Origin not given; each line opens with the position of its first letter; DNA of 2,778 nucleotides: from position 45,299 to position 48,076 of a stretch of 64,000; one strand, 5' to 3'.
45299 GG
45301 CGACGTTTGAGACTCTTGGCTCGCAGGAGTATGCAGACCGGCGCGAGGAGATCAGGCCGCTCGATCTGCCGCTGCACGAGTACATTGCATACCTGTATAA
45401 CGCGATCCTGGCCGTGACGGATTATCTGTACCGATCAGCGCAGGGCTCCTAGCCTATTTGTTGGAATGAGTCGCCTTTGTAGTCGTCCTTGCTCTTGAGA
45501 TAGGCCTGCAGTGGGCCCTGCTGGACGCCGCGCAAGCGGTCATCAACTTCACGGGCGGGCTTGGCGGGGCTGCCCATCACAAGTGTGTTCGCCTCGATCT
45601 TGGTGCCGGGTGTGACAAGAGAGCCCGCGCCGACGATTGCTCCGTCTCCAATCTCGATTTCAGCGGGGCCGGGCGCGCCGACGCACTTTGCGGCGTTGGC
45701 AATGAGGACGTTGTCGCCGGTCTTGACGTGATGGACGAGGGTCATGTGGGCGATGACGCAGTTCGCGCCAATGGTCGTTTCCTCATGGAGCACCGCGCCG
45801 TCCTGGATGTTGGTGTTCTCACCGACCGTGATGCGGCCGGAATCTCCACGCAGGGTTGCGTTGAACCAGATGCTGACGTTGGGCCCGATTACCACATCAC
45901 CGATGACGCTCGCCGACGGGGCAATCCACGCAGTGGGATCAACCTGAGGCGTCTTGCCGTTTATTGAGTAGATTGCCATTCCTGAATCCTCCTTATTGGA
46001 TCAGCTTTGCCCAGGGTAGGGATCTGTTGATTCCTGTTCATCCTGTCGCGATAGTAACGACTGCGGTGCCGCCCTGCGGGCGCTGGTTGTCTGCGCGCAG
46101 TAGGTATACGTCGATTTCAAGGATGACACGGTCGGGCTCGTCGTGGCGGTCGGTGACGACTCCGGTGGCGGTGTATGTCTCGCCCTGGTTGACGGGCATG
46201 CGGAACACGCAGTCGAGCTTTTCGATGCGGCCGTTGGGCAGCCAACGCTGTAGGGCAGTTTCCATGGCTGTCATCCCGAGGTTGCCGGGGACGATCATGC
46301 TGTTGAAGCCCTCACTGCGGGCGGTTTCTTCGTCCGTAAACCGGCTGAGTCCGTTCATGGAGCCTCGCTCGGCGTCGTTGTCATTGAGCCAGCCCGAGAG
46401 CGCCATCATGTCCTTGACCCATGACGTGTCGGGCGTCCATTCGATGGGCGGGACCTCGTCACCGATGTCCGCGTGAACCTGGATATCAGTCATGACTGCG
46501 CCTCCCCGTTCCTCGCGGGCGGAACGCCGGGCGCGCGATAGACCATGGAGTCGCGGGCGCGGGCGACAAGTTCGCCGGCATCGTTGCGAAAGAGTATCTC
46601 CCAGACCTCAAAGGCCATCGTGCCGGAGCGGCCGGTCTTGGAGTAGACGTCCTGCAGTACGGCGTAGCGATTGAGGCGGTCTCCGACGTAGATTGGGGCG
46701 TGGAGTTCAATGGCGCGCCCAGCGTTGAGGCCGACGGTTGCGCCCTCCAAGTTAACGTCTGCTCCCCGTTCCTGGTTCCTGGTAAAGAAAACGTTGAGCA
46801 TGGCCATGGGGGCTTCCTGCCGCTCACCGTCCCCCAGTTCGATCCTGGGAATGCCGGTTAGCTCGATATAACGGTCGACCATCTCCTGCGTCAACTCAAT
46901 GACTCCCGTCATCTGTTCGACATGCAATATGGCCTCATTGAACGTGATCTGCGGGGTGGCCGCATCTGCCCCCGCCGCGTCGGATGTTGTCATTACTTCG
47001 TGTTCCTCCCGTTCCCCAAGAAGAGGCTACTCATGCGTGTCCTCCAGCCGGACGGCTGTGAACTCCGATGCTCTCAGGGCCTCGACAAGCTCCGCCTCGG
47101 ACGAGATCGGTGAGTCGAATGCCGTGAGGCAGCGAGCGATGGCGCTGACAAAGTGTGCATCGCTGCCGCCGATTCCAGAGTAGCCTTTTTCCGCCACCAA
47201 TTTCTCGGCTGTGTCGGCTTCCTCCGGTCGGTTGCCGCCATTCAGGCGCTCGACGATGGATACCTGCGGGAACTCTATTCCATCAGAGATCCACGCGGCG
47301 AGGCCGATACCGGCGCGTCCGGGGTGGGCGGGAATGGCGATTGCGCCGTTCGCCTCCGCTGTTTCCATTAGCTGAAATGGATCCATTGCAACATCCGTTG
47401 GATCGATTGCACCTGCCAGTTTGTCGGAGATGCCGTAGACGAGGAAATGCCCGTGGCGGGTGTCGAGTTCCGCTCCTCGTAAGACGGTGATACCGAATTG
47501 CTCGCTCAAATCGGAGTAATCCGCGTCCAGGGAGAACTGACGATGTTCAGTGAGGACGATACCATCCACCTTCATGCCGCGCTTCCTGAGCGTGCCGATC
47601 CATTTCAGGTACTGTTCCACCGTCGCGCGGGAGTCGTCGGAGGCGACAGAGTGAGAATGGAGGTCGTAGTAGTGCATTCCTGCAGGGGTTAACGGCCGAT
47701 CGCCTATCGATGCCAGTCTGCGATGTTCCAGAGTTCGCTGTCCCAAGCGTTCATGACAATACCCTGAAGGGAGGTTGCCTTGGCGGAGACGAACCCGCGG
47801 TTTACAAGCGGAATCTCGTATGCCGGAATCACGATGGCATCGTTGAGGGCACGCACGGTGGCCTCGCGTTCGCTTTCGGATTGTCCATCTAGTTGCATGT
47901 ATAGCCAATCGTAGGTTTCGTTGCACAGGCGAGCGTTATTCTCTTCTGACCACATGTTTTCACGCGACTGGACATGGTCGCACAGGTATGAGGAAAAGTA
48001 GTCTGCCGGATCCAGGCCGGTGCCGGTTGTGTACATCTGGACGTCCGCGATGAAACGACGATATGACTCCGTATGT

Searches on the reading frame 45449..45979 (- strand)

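Call 23: search_protein_families(library=pfam, max_evalue=0.001, proteins=[window:45449-45979:-])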
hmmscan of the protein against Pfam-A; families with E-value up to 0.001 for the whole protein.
window:45449-45979:- (176 aa): 3 families
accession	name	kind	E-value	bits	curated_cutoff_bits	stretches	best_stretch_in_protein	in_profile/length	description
PF00132.30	Hexapep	-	1.2e-19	69.5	27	2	16-45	7-36/36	Bacterial transferase hexapeptide (six repeats)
PF25084.1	LbH_EIF2B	-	1.5e-07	31.8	54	1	51-128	23-105/105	EIF2B subunit epsilon LbH domain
PF25247.1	LbH_GLGC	-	0.00047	20.5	27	0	49-93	73-117/135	GLGC left-handed parallel beta-helix domain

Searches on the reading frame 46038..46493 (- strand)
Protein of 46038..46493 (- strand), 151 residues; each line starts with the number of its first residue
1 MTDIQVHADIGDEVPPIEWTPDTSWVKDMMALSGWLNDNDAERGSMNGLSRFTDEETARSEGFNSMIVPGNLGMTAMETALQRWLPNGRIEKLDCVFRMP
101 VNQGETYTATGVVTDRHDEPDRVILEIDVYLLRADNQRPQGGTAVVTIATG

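Call 23: search_protein_families(library=pfam, max_evalue=0.001, proteins=[window:46038-46493:-])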
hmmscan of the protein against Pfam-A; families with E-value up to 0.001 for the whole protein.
window:46038-46493:- (151 aa): 1 family
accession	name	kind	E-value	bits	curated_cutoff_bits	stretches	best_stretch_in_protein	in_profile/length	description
PF01575.25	MaoC_dehydratas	-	0.00081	19.4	27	0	53-117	38-105/123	MaoC like domain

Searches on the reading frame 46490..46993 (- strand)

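Call 23: search_protein_families(library=pfam, max_evalue=0.001, proteins=[window:46490-46993:-])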
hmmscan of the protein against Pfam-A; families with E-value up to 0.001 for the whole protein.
window:46490-46993:- (167 aa): 1 family
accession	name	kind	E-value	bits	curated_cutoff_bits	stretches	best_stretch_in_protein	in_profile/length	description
PF13452.11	FAS1_DH_region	-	1.3e-07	32.2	22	1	61-145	49-131/132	FAS1-like, dehydratase domain region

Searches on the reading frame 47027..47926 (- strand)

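Call 24: search_protein_families(library=pfam, max_evalue=0.001, proteins=[window:47027-47926:-])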
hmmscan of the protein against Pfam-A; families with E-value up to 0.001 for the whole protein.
window:47027-47926:- (299 aa): 2 families
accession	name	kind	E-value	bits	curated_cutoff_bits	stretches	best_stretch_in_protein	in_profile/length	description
PF13263.12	PHP_C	-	4.6e-13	48.9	21.3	1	237-287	4-54/56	PHP-associated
PF02811.25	PHP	-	0.00079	20.2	26.4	0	88-157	1-66/164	PHP domain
